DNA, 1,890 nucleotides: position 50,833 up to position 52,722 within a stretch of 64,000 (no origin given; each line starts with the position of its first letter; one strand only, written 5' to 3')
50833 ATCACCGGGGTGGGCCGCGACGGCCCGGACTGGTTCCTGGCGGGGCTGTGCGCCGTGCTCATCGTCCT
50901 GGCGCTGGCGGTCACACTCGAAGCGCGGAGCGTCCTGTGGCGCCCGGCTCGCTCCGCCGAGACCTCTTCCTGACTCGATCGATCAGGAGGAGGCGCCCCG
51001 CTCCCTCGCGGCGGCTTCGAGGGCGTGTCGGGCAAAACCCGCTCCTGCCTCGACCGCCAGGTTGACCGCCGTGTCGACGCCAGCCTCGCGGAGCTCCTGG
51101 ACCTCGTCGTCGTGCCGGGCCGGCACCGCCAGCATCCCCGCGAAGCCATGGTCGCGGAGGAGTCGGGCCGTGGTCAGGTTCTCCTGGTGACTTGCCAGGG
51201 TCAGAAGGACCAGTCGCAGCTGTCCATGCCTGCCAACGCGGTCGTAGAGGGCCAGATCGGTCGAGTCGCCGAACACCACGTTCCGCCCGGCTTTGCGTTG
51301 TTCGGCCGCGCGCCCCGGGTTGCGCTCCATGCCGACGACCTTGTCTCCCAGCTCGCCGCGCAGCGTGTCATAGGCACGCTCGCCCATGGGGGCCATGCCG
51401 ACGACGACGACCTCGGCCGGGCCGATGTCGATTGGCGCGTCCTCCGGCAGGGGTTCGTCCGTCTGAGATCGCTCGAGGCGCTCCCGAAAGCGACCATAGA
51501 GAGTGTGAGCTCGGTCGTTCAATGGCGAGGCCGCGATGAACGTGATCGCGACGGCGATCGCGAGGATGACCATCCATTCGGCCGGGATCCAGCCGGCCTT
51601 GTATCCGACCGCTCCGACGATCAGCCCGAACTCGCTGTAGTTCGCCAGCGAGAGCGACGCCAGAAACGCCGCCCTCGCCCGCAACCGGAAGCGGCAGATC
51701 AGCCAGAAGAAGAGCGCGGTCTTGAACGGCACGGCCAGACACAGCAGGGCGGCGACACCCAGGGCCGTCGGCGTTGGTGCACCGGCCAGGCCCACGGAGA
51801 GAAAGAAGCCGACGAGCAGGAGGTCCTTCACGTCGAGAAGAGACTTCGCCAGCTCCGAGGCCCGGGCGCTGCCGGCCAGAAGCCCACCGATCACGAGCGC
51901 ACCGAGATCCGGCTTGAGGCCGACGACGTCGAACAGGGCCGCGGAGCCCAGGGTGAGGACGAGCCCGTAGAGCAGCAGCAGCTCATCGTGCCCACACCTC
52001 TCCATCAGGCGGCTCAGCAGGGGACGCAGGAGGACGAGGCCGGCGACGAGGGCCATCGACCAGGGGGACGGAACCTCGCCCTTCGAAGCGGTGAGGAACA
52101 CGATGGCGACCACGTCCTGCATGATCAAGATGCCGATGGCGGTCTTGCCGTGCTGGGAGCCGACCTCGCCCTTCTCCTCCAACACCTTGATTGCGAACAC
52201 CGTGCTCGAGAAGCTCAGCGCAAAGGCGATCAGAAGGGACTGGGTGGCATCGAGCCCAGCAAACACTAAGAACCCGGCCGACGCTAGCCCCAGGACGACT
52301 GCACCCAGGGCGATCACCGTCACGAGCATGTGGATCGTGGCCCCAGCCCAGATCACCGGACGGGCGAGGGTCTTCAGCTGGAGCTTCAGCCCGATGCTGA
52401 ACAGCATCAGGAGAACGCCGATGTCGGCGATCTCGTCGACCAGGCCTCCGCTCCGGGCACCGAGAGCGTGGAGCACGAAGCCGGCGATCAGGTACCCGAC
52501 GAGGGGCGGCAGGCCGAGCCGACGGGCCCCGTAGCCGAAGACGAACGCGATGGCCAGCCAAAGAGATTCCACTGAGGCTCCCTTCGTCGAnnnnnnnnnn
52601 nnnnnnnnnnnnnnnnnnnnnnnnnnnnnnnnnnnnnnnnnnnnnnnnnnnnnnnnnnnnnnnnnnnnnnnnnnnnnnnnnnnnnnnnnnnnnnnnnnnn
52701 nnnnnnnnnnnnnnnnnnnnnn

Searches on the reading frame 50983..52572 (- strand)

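Call 69: search_protein_families(library=pfam, proteins=[window:50983-52572:-], max_evalue=0.00001)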
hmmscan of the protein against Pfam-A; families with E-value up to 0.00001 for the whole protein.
window:50983-52572:- (529 aa): 2 families
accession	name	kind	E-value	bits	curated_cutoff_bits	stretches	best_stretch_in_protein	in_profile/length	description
PF00999.27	Na_H_Exchanger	-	4.9e-37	128.1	26.2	1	7-346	2-363/375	Sodium/hydrogen exchanger, transmembrane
PF02254.24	TrkA_N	-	4.4e-12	46.8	23.8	1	388-504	1-115/116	TrkA-N domain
